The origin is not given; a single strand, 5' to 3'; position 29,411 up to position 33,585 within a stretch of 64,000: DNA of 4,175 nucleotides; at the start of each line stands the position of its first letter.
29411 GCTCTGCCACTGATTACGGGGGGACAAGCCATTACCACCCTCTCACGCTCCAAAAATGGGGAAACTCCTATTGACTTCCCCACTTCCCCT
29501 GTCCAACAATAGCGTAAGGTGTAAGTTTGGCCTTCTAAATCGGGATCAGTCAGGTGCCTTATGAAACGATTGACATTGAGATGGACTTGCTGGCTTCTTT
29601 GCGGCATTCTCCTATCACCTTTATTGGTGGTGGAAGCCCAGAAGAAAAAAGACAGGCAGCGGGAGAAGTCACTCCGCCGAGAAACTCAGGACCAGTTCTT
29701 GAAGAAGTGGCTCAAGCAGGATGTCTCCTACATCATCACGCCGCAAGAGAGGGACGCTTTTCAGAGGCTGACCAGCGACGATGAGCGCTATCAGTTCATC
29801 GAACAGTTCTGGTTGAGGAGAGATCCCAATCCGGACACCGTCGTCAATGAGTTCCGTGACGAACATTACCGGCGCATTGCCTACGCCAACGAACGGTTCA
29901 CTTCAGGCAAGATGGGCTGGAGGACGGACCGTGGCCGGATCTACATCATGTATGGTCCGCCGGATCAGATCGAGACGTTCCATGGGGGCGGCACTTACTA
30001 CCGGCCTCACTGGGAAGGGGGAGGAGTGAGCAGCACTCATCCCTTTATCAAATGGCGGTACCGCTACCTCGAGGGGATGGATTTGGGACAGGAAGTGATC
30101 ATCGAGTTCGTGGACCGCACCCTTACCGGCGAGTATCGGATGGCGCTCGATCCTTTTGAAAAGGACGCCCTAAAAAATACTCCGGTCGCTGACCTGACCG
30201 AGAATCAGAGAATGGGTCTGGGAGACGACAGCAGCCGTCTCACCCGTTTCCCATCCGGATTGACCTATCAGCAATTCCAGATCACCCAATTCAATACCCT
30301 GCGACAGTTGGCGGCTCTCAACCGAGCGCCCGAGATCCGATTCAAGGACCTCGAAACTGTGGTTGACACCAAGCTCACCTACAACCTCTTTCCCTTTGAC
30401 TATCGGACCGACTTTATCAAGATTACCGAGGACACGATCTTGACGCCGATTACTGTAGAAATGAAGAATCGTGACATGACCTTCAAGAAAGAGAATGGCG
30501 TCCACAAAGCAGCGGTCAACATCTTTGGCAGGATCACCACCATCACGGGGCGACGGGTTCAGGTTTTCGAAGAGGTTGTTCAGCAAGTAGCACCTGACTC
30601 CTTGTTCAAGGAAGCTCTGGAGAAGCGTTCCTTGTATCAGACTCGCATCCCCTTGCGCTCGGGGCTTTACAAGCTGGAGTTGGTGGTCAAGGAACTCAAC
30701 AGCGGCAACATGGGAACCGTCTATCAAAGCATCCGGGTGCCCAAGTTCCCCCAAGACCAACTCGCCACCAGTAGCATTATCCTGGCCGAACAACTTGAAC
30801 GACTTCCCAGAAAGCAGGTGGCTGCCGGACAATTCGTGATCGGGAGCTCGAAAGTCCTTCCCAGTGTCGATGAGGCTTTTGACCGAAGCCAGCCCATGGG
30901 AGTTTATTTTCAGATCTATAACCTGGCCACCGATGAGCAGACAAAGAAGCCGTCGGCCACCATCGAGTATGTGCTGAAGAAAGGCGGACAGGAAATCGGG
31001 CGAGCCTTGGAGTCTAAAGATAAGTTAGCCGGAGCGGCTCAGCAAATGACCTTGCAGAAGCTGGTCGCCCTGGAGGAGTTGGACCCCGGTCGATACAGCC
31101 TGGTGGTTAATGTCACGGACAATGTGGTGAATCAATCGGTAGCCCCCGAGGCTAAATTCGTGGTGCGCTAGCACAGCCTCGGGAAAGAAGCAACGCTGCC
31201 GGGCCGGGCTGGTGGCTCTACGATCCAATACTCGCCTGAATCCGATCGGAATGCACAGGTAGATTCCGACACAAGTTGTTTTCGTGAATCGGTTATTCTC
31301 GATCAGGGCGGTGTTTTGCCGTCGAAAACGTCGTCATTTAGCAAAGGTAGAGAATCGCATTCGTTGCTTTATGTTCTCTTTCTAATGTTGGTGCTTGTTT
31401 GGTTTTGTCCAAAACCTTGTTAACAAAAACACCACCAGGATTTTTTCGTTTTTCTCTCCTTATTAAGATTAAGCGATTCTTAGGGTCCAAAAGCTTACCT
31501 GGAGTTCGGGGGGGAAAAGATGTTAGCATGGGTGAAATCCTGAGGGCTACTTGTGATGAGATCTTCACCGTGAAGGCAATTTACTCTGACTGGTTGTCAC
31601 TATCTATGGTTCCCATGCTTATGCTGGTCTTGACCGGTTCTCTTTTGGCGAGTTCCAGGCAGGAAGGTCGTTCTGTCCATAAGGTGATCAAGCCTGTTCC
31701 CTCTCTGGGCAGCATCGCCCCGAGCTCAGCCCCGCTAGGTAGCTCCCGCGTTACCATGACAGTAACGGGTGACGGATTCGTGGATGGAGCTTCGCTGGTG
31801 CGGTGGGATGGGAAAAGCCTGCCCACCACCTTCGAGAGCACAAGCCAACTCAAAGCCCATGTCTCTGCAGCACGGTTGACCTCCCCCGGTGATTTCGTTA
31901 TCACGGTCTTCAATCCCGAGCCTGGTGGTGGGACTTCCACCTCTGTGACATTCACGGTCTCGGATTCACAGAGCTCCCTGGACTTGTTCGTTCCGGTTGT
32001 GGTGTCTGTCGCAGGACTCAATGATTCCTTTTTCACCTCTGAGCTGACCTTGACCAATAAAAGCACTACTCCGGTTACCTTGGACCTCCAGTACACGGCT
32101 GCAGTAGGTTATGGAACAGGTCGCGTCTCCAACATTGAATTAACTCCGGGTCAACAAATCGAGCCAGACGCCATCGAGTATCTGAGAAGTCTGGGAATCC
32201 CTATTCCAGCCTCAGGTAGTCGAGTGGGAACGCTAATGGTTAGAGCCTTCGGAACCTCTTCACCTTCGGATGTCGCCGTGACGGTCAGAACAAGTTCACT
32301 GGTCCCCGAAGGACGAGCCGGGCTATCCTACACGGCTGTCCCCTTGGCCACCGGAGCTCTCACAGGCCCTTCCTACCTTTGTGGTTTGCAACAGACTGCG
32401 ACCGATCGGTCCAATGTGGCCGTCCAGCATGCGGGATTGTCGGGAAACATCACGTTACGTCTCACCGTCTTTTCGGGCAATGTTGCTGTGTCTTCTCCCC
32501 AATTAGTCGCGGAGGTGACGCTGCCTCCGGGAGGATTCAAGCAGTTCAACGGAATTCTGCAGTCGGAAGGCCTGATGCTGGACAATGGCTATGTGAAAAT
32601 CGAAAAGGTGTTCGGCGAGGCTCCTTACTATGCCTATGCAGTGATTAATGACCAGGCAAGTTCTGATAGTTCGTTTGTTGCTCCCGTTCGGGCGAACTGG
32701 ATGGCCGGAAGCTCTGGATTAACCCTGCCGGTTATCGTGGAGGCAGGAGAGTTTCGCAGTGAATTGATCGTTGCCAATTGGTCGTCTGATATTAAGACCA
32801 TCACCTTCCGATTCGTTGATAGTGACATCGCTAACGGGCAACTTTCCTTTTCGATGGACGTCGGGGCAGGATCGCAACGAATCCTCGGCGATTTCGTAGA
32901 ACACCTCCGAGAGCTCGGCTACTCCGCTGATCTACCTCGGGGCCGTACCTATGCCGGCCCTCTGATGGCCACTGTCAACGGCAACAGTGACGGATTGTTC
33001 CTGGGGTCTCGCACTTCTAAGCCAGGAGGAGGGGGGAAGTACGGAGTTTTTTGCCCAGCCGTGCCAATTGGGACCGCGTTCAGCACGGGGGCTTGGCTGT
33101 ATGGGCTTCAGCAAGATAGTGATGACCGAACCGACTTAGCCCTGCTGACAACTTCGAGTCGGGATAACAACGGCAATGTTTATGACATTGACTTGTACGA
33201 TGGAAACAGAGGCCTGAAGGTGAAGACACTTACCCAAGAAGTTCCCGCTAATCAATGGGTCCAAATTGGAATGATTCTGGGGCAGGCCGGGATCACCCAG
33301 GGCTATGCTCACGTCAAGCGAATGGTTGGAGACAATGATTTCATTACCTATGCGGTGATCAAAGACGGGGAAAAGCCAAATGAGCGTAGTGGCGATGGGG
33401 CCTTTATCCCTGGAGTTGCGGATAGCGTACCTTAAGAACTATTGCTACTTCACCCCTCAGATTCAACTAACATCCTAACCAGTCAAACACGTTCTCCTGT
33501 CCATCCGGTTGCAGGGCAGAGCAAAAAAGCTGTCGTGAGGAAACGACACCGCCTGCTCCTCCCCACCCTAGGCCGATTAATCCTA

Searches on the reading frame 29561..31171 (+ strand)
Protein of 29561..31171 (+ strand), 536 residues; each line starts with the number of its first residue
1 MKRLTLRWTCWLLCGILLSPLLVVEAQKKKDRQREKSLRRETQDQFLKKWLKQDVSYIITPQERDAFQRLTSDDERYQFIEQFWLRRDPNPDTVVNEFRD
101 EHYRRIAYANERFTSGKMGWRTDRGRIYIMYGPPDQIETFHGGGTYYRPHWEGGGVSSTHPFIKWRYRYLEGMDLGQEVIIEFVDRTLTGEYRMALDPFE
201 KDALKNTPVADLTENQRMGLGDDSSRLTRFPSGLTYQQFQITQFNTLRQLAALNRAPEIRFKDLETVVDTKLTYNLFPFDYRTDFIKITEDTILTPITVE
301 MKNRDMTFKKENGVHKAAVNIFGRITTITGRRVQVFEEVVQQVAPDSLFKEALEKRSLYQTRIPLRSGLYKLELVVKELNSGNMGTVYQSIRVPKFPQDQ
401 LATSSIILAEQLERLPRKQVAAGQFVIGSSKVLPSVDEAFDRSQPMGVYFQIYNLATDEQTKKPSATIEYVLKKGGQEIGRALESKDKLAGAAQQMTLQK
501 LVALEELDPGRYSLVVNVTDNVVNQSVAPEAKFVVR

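Call 8: search_protein_families(library=pfam, proteins=[window:29561-31171:+], max_evalue=0.01)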
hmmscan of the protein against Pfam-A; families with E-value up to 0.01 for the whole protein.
window:29561-31171:+ (536 aa): 1 family
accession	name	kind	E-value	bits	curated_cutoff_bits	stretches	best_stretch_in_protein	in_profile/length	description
PF20094.4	GWxTD_dom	-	3.6e-18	66.3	26.9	1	51-140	33-118/172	GWxTD domain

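Call 9: search_protein_families(library=ncbifam, proteins=[window:29561-31171:+], max_evalue=0.01)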
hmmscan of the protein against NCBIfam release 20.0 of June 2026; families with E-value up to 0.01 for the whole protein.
window:29561-31171:+ (536 aa): 1 family
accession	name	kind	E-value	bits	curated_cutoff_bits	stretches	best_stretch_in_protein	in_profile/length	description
TIGR04514.1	GWxTD_dom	domain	1.3e-35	122.1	28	1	50-168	1-105/105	GWxTD domain-containing protein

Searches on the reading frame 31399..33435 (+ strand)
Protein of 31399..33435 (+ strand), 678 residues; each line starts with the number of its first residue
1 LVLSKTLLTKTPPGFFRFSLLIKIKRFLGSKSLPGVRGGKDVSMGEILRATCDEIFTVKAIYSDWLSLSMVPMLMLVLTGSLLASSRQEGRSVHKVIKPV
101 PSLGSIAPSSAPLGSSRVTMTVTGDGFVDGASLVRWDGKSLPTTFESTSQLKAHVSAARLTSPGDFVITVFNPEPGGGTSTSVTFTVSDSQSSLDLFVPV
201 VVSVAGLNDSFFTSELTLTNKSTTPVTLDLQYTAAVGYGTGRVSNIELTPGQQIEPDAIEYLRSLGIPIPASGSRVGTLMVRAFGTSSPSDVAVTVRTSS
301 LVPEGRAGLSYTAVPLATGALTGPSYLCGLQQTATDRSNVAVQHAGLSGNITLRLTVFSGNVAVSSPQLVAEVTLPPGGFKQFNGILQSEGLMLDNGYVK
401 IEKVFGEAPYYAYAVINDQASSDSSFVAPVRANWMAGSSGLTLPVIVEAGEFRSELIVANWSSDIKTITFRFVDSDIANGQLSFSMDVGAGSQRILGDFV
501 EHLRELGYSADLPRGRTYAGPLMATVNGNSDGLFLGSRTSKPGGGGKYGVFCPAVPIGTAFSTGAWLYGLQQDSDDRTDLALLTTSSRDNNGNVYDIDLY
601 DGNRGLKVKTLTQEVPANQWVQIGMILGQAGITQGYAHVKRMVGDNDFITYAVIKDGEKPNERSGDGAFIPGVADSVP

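Call 8: search_protein_families(library=pfam, proteins=[window:31399-33435:+], max_evalue=0.01)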
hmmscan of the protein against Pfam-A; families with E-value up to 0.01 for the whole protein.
window:31399-33435:+ (678 aa): 0 families

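Call 9: search_protein_families(library=ncbifam, proteins=[window:31399-33435:+], max_evalue=0.01)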
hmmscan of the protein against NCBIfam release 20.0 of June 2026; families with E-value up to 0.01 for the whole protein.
window:31399-33435:+ (678 aa): 1 family
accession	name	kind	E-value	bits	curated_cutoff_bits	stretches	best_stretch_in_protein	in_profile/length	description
NF058597.1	CoaZ_rpt_PGGG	domain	1.8e-26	92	30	1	99-187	1-88/88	choice-of-anchor Z repeating domain-containing protein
